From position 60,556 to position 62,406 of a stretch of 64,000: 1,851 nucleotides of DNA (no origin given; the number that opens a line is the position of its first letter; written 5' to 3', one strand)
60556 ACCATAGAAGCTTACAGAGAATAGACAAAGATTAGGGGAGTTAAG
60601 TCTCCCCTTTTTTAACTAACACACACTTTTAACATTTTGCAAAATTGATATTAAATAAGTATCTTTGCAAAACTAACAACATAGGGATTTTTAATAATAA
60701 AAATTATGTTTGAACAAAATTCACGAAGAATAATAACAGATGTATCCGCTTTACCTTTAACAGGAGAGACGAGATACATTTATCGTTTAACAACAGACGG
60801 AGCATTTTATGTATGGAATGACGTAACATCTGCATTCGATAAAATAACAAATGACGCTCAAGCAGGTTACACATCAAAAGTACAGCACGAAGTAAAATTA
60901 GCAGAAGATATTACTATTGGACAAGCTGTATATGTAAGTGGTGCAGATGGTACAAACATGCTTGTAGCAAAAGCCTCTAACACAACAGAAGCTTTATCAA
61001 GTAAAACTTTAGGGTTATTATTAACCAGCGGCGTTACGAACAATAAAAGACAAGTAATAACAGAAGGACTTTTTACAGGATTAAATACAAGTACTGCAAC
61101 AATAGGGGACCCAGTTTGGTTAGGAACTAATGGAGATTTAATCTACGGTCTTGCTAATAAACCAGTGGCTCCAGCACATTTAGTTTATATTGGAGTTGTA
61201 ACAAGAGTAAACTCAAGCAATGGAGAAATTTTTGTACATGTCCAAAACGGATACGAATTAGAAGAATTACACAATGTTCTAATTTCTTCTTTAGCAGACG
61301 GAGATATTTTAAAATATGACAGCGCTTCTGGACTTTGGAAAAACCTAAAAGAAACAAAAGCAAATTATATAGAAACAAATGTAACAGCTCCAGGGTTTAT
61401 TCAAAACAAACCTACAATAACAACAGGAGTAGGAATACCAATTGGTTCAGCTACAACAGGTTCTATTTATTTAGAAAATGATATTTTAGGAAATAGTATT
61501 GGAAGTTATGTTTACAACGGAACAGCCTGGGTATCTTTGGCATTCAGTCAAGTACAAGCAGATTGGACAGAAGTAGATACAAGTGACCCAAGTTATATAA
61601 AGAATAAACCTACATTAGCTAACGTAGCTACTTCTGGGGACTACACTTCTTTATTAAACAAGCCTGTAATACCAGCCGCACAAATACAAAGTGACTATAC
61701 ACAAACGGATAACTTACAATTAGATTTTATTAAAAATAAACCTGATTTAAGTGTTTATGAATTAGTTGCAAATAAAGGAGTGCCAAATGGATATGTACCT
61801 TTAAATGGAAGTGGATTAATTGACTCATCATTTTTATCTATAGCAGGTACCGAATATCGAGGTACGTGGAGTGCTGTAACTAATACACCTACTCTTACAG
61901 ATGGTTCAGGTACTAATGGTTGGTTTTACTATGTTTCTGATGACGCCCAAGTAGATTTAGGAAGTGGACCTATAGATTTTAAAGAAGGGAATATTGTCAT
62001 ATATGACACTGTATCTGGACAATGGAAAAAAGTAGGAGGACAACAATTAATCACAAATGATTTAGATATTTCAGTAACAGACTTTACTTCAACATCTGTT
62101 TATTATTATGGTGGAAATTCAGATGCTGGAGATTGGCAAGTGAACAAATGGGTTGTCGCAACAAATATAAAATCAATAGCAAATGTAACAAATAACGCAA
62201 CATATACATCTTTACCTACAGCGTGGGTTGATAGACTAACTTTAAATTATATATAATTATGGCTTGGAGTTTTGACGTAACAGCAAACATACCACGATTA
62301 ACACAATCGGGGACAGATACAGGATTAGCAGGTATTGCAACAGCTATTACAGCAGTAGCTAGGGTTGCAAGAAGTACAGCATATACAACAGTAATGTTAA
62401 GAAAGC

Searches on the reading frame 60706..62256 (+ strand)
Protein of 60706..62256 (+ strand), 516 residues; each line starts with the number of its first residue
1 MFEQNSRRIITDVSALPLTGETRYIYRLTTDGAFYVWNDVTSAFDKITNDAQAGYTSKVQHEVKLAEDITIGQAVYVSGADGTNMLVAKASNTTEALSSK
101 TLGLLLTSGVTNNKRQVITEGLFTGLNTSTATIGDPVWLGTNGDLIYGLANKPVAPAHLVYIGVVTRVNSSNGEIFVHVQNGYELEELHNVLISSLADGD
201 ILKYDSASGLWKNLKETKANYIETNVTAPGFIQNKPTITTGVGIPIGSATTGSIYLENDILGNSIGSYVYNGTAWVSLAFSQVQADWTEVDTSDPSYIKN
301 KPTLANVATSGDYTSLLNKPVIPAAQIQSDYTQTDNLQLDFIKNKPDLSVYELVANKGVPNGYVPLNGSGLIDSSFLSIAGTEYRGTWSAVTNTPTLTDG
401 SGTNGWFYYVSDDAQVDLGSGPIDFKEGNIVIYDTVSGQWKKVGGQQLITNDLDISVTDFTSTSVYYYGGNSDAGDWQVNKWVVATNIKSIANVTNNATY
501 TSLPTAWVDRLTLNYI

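Call 9: search_protein_families(library=phrogs, proteins=[window:60706-62256:+], max_evalue=0.001)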
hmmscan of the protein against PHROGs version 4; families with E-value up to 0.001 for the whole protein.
window:60706-62256:+ (516 aa): 2 families
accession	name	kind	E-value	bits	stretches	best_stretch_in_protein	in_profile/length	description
phrog_13892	-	tail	8.1e-19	69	1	348-443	451-545/676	minor tail protein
phrog_31460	-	tail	5.4e-13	50.1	1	334-448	27-141/288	tail protein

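Call 16: find_encoding_contigs(protein=window:60706-62256:+, flank=10000, max_places=3)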
Protein window:60706-62256:+ (516 aa): 12 contigs read that carry it; 3 places shown.
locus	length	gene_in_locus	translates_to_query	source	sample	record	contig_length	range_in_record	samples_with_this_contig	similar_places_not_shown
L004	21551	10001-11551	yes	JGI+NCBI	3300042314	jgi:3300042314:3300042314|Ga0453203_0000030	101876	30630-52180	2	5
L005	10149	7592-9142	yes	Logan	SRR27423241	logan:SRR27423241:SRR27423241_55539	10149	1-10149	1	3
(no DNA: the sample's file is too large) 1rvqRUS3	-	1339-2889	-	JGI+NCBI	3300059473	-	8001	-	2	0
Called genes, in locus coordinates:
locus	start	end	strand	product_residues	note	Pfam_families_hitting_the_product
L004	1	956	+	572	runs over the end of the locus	-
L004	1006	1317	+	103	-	-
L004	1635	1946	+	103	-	-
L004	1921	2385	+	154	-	PF13539:Peptidase_M15_4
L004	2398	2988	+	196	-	-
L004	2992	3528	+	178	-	-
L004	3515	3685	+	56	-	-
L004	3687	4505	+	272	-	PF01391:Collagen (faint), PF02839:CBM_5_12 (faint)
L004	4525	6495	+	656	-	PF22337:Phage_fiber_rpt (weak)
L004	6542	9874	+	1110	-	PF07889:DUF1664 (faint), PF06818:Fez1 (faint), PF24161:CCDC39 (faint), PF25762:HAUS1 (faint)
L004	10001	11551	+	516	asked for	-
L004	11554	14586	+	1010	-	-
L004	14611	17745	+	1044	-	-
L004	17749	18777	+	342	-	-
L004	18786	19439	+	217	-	-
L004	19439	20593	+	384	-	PF13306:LRR_5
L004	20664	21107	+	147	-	-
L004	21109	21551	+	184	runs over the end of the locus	-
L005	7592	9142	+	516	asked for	-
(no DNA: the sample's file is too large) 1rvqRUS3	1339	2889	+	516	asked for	-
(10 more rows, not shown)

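Call 18: find_related_loci(query=L004:19439-20593:+, collection=viral_contigs, flank=10000)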
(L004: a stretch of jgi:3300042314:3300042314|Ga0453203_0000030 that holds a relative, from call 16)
Query L004:19439-20593:+ (384 aa) in viral_contigs; peptide patterns used: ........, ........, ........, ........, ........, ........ (x = any residue, [..] = any of these).
13 stretches matched a pattern, but none encodes a relative of the query by tblastn (E <= 1e-3).
